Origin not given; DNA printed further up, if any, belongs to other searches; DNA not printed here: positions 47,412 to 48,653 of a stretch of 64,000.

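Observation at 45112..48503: Inverted pair of ~85% identical flagellin genes flanking fliW-csrA, each retaining two cysteines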

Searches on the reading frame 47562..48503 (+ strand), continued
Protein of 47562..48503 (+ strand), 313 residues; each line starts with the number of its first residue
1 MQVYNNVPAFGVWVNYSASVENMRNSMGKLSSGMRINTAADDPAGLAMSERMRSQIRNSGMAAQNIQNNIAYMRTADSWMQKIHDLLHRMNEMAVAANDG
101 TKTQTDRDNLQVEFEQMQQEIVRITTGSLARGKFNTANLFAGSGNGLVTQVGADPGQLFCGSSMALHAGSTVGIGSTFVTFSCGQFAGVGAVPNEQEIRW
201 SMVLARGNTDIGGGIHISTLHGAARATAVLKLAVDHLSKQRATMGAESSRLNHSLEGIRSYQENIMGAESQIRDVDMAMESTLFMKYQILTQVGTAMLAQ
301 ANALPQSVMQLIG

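Call 66: list_cluster_members(proteins=[P0001, P0003, P0004, P0027, P0076, P0078, P0034])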
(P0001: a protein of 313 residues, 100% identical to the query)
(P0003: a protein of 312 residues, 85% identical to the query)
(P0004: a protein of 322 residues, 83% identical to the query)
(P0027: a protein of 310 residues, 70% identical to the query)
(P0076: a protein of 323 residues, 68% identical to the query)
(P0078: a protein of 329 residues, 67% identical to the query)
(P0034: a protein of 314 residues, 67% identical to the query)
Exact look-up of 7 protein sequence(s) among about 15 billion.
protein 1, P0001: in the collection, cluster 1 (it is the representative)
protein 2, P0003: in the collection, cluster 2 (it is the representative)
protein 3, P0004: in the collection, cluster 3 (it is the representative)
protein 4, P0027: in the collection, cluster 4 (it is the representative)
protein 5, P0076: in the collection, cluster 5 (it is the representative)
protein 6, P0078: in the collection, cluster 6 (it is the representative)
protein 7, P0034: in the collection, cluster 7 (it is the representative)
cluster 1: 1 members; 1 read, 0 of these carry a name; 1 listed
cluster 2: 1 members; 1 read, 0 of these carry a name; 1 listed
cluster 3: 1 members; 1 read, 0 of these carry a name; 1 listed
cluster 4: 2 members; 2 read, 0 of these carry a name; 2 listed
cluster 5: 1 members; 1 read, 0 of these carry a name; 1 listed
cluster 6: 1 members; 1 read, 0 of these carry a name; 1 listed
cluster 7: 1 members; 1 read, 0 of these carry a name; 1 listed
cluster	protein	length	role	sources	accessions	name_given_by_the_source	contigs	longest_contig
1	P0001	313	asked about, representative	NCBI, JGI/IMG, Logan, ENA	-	-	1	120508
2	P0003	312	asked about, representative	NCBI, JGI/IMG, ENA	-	-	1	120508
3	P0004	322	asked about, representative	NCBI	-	-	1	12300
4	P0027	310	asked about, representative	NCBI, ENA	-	-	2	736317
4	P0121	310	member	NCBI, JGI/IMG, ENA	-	-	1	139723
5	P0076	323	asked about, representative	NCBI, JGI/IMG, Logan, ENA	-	-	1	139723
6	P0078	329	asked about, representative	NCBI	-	-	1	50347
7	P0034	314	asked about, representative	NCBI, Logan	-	-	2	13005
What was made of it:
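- Tried and rejected: The cluster look-up gave no names (call 66).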

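Call 74: search_protein_representatives(protein=window:47562-48503:+)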
Query: 313 residues. Proteins with E-value up to 0.001 (for the whole library): 33758; up to 1e-10: 19503; up to 1e-30: 2824. The best 150 are listed.
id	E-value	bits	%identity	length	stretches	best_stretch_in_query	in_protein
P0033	3.1e-134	463.3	73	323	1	1-313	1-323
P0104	1.5e-98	346.3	61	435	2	27-188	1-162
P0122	5.2e-90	318.3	72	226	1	86-313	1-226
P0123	3.6e-81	289.3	52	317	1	1-313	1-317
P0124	2.6e-77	276.7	48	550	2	1-184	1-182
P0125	2.9e-77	276.5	58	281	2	1-170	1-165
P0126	4.8e-74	265.9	48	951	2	1-181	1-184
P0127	3.8e-73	263.0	46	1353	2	1-181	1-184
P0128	3.9e-73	262.9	55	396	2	1-178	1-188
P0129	8.7e-73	261.8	49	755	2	1-143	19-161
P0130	4.9e-71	256.1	52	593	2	27-147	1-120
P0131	2.5e-69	250.4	48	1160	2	2-146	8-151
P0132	1.1e-66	241.8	49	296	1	1-313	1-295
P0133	1.2e-62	228.6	45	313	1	3-313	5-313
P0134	3.0e-60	220.7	44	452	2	1-161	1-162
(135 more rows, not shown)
